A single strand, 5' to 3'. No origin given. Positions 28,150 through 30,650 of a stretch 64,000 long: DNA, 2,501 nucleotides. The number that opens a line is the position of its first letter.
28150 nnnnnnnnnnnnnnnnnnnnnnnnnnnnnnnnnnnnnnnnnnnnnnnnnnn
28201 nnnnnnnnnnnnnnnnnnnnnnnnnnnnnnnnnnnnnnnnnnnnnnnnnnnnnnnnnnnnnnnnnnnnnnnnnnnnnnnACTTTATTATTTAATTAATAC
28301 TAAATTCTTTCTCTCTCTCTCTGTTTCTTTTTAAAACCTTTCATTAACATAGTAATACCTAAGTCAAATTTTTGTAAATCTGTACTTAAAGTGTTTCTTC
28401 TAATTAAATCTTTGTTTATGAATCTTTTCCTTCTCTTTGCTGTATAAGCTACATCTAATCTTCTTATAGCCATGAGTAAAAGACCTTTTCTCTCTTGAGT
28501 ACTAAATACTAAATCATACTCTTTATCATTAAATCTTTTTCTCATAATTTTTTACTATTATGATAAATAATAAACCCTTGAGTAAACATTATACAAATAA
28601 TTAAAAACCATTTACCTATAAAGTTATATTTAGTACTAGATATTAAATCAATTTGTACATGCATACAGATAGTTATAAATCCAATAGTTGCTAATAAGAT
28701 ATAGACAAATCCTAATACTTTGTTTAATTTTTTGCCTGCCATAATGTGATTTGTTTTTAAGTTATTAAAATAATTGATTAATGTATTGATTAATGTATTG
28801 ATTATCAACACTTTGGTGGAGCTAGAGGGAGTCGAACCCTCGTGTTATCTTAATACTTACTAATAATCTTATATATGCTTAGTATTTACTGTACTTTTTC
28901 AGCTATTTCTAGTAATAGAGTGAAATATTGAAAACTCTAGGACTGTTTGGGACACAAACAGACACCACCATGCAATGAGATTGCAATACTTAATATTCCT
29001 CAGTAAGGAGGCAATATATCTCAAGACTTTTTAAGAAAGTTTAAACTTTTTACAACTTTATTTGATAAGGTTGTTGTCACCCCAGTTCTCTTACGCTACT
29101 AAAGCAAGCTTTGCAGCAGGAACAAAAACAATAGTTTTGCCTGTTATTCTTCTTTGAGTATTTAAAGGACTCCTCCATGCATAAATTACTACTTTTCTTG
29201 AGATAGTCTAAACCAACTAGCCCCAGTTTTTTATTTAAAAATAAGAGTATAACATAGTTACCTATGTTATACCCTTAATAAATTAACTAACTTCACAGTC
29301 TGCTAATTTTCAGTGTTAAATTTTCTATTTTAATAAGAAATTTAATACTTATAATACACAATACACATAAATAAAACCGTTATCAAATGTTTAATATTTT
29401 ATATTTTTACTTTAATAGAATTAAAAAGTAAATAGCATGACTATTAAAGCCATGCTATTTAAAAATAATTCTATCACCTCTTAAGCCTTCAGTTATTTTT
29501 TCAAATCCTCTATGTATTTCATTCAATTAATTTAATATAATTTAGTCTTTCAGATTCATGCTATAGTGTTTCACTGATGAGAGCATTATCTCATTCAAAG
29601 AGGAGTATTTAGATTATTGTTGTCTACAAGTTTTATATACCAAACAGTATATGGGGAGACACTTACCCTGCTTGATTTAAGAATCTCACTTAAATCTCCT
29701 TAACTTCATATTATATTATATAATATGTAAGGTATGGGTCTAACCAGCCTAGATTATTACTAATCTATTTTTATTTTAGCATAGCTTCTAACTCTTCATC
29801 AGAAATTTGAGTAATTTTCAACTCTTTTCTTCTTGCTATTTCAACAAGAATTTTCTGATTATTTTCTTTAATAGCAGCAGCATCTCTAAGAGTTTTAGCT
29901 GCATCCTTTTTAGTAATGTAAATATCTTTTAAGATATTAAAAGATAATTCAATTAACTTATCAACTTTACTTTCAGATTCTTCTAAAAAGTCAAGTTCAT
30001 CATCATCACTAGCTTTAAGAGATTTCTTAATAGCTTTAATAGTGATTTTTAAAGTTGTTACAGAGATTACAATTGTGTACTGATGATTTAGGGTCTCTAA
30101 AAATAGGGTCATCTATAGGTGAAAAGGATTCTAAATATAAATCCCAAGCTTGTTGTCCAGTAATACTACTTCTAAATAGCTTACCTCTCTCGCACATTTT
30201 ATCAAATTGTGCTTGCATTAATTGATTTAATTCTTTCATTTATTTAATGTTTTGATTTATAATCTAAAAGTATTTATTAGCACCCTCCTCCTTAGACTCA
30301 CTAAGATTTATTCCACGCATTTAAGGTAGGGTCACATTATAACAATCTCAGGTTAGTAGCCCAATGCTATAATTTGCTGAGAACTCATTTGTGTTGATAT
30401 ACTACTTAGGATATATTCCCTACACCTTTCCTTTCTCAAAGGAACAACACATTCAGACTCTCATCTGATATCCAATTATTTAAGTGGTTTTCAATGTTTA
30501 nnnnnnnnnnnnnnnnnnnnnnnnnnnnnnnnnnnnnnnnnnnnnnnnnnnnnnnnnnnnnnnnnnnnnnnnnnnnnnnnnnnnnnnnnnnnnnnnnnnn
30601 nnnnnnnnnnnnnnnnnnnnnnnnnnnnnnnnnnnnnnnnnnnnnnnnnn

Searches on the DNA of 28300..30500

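Call 83: search_rna_families(source=window, start=28300, end=30500, threshold=evalue, max_evalue=1)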
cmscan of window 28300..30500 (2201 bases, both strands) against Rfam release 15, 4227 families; matches with E-value up to 1: 3.
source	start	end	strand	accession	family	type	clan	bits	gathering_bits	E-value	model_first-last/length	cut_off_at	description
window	28814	29224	-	RF00023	tmRNA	Gene;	CL00001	46.2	47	1.3e-16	1-374/374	no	transfer-messenger RNA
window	29091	29254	-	RF04321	tmRNA_permuted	Gene;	-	21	47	0.11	1-213/213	no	permuted transfer-messenger RNA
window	28817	28863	+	RF04351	Plastid-psbl-rps4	Cis-reg;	-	19.5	68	0.73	1-53/53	no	Plastid-psbl-rps4 3UTR RNA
